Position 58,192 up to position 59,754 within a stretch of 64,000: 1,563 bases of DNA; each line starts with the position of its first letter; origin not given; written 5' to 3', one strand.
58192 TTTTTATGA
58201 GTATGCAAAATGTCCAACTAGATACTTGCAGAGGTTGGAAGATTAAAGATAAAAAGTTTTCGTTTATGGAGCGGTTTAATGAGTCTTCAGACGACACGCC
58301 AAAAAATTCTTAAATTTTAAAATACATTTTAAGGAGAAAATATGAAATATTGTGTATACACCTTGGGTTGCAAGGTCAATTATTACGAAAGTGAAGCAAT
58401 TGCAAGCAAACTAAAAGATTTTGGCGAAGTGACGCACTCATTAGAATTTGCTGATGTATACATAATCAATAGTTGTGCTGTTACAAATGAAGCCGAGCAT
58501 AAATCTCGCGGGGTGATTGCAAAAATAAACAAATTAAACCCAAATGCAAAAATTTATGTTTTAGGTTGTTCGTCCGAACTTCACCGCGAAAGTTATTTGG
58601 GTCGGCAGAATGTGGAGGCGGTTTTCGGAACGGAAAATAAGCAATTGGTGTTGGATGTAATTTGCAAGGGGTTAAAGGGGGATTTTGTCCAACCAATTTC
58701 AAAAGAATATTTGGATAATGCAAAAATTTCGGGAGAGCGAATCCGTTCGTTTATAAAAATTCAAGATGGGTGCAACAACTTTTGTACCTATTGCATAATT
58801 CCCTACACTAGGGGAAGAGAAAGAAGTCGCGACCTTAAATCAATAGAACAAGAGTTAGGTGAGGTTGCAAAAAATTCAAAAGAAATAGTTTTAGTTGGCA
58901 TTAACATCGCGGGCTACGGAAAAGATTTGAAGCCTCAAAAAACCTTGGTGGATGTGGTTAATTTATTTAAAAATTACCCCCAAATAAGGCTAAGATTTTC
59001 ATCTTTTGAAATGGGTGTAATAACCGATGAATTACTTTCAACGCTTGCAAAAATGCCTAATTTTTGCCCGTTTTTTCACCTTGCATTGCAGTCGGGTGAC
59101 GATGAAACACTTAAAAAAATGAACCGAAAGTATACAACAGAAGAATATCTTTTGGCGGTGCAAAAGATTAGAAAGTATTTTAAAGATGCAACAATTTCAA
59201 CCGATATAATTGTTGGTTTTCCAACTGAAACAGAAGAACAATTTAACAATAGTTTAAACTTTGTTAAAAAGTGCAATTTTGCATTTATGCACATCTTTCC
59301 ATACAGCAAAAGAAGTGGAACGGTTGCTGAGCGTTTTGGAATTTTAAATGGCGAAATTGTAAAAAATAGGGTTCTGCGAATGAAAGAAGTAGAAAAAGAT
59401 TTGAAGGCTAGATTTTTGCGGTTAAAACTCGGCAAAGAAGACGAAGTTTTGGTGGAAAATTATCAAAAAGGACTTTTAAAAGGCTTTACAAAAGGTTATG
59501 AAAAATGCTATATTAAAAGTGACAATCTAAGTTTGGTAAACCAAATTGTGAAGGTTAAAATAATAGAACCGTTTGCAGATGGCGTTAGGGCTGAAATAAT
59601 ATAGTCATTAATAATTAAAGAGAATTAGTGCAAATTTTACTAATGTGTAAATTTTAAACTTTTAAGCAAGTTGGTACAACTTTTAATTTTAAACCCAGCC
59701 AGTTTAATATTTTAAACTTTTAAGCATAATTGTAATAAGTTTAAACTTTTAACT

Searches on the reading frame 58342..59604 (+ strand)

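Call 52: search_protein_families(library=pfam, max_evalue=0.000001, proteins=[window:58342-59604:+])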
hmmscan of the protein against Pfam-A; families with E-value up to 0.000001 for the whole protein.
window:58342-59604:+ (420 aa): 2 families
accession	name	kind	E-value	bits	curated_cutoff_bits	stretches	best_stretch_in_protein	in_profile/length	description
PF04055.27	Radical_SAM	-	6.7e-27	95.1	29.5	1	138-308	1-166/166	Radical SAM superfamily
PF00919.26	UPF0004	-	8.8e-22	77.4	27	1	2-96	1-98/98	Uncharacterized protein family UPF0004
